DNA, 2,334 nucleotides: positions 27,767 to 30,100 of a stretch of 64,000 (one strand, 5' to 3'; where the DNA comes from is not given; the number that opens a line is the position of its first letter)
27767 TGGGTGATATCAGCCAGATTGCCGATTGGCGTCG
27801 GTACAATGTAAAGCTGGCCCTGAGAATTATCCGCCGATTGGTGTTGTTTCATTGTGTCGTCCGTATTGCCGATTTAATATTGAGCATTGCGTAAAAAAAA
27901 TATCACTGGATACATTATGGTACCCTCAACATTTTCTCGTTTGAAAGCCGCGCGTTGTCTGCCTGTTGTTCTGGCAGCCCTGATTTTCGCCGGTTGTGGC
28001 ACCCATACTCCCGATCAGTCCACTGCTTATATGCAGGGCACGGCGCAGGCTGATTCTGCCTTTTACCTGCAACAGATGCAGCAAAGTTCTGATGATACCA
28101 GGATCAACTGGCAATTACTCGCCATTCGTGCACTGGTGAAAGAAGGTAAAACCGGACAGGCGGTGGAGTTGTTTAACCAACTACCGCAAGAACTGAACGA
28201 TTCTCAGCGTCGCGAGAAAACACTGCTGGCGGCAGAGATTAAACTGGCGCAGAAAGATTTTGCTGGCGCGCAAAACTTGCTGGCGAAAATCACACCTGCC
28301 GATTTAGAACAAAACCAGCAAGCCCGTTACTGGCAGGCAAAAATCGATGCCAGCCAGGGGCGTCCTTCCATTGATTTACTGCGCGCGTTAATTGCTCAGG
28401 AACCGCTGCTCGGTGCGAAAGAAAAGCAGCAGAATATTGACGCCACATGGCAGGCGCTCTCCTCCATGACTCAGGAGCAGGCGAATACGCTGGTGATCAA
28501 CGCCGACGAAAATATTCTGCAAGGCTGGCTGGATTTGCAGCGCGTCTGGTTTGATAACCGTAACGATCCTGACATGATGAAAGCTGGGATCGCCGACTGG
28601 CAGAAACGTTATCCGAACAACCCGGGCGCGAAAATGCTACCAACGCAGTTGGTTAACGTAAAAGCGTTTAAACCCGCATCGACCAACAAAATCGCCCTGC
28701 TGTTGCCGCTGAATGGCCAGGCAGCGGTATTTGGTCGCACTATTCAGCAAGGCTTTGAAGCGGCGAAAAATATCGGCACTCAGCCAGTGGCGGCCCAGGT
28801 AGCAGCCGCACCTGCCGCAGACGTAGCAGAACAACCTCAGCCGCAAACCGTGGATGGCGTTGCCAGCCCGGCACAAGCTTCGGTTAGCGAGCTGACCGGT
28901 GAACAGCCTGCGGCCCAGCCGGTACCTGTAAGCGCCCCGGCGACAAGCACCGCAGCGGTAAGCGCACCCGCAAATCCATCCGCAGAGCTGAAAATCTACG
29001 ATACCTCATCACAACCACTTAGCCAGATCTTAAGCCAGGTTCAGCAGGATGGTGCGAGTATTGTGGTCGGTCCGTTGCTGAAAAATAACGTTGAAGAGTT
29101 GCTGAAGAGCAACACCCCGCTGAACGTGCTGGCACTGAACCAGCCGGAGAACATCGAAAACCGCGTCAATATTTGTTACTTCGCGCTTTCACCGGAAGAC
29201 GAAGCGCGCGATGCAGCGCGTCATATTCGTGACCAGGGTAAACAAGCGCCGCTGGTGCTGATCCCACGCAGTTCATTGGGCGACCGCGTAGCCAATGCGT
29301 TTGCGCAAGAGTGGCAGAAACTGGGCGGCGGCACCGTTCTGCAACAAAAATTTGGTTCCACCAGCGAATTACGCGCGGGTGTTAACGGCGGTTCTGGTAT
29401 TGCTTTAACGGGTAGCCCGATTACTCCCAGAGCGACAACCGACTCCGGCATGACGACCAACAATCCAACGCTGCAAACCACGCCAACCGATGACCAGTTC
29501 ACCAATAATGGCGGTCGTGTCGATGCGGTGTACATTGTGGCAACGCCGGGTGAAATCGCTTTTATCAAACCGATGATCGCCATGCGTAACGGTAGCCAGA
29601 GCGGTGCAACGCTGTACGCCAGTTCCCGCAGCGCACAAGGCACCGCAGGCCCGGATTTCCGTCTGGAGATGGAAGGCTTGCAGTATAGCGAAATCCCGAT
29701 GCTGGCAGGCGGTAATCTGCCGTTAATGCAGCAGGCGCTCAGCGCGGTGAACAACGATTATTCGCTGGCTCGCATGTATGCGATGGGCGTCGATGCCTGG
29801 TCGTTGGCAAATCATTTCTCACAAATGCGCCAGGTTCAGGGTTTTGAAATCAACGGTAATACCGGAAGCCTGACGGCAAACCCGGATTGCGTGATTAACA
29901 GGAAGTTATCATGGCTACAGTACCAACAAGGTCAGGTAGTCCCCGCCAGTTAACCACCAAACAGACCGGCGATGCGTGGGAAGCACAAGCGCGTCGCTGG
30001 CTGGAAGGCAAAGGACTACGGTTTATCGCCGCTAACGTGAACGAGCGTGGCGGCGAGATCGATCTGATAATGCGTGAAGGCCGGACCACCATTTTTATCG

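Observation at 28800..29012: Ala/Pro/Gln-rich low-complexity linker inside LpoA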

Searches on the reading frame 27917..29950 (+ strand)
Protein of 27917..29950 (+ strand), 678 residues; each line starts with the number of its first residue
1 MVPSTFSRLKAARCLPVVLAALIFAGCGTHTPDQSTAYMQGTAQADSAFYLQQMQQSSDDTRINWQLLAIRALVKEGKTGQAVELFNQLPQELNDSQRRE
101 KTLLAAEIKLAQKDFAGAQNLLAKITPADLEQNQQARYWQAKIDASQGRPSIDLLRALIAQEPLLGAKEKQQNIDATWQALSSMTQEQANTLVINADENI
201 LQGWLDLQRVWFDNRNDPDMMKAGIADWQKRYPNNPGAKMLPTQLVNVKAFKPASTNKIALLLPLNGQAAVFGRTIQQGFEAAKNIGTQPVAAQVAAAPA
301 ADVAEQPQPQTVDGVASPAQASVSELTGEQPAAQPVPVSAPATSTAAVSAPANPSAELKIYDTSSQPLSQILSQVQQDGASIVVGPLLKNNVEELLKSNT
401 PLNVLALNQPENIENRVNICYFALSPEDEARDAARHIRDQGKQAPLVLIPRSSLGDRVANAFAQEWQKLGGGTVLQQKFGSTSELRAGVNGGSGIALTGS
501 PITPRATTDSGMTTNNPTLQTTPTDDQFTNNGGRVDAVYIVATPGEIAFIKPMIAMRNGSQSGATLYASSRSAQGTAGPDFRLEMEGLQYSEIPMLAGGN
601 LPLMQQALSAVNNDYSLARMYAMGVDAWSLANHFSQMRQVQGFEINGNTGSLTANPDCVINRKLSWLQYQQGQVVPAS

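Call 7: search_protein_families(library=pfam, proteins=[window:27917-29950:+], max_evalue=0.01)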
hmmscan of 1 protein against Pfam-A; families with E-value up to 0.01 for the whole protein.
window:27917-29950:+ (678 aa): 3 families
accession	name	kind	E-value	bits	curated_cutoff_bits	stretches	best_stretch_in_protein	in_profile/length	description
PF04348.19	LppC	-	1.8e-135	453.2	28.8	2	350-672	250-563/563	LppC putative lipoprotein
PF25058.1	ARM_TT21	-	5.1e-05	23.7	27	1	52-143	46-137/155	Tetratricopeptide repeat protein 21 ARM repeat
PF14559.12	TPR_19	-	0.00084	20.1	25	0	50-103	13-64/68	Tetratricopeptide repeat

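Call 8: search_protein_families(library=ncbifam, proteins=[window:27917-29950:+], max_evalue=0.01)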
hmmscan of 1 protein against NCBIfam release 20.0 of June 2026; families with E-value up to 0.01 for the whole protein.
window:27917-29950:+ (678 aa): 0 families

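Call 9: search_solved_structures(query=window:27917-29950:+, max_evalue=0.001, show_alignments=4)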
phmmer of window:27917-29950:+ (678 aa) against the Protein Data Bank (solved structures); distinct sequences matched with E-value up to 0.001: 6.
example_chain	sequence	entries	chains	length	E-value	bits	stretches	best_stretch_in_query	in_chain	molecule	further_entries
2mhk_A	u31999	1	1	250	1.2e-146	492.9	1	27-256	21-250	Penicillin-binding protein activator LpoA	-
6dr3_A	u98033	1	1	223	3.3e-140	471.6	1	31-252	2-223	Penicillin-binding protein activator LpoA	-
5kcn_A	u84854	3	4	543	2.7e-84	286.9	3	37-291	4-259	Penicillin-binding protein activator LpoA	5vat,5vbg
3ckm_A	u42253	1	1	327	2.6e-56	194.5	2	530-677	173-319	YRAM (HI1655)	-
4p29_A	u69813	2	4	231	1e-22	83.6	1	36-252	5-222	LpoA | Penicillin-binding protein activator LpoA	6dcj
4pyr_A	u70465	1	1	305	1.4e-17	66.6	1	342-518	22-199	Putative branched-chain amino acid ABC transporter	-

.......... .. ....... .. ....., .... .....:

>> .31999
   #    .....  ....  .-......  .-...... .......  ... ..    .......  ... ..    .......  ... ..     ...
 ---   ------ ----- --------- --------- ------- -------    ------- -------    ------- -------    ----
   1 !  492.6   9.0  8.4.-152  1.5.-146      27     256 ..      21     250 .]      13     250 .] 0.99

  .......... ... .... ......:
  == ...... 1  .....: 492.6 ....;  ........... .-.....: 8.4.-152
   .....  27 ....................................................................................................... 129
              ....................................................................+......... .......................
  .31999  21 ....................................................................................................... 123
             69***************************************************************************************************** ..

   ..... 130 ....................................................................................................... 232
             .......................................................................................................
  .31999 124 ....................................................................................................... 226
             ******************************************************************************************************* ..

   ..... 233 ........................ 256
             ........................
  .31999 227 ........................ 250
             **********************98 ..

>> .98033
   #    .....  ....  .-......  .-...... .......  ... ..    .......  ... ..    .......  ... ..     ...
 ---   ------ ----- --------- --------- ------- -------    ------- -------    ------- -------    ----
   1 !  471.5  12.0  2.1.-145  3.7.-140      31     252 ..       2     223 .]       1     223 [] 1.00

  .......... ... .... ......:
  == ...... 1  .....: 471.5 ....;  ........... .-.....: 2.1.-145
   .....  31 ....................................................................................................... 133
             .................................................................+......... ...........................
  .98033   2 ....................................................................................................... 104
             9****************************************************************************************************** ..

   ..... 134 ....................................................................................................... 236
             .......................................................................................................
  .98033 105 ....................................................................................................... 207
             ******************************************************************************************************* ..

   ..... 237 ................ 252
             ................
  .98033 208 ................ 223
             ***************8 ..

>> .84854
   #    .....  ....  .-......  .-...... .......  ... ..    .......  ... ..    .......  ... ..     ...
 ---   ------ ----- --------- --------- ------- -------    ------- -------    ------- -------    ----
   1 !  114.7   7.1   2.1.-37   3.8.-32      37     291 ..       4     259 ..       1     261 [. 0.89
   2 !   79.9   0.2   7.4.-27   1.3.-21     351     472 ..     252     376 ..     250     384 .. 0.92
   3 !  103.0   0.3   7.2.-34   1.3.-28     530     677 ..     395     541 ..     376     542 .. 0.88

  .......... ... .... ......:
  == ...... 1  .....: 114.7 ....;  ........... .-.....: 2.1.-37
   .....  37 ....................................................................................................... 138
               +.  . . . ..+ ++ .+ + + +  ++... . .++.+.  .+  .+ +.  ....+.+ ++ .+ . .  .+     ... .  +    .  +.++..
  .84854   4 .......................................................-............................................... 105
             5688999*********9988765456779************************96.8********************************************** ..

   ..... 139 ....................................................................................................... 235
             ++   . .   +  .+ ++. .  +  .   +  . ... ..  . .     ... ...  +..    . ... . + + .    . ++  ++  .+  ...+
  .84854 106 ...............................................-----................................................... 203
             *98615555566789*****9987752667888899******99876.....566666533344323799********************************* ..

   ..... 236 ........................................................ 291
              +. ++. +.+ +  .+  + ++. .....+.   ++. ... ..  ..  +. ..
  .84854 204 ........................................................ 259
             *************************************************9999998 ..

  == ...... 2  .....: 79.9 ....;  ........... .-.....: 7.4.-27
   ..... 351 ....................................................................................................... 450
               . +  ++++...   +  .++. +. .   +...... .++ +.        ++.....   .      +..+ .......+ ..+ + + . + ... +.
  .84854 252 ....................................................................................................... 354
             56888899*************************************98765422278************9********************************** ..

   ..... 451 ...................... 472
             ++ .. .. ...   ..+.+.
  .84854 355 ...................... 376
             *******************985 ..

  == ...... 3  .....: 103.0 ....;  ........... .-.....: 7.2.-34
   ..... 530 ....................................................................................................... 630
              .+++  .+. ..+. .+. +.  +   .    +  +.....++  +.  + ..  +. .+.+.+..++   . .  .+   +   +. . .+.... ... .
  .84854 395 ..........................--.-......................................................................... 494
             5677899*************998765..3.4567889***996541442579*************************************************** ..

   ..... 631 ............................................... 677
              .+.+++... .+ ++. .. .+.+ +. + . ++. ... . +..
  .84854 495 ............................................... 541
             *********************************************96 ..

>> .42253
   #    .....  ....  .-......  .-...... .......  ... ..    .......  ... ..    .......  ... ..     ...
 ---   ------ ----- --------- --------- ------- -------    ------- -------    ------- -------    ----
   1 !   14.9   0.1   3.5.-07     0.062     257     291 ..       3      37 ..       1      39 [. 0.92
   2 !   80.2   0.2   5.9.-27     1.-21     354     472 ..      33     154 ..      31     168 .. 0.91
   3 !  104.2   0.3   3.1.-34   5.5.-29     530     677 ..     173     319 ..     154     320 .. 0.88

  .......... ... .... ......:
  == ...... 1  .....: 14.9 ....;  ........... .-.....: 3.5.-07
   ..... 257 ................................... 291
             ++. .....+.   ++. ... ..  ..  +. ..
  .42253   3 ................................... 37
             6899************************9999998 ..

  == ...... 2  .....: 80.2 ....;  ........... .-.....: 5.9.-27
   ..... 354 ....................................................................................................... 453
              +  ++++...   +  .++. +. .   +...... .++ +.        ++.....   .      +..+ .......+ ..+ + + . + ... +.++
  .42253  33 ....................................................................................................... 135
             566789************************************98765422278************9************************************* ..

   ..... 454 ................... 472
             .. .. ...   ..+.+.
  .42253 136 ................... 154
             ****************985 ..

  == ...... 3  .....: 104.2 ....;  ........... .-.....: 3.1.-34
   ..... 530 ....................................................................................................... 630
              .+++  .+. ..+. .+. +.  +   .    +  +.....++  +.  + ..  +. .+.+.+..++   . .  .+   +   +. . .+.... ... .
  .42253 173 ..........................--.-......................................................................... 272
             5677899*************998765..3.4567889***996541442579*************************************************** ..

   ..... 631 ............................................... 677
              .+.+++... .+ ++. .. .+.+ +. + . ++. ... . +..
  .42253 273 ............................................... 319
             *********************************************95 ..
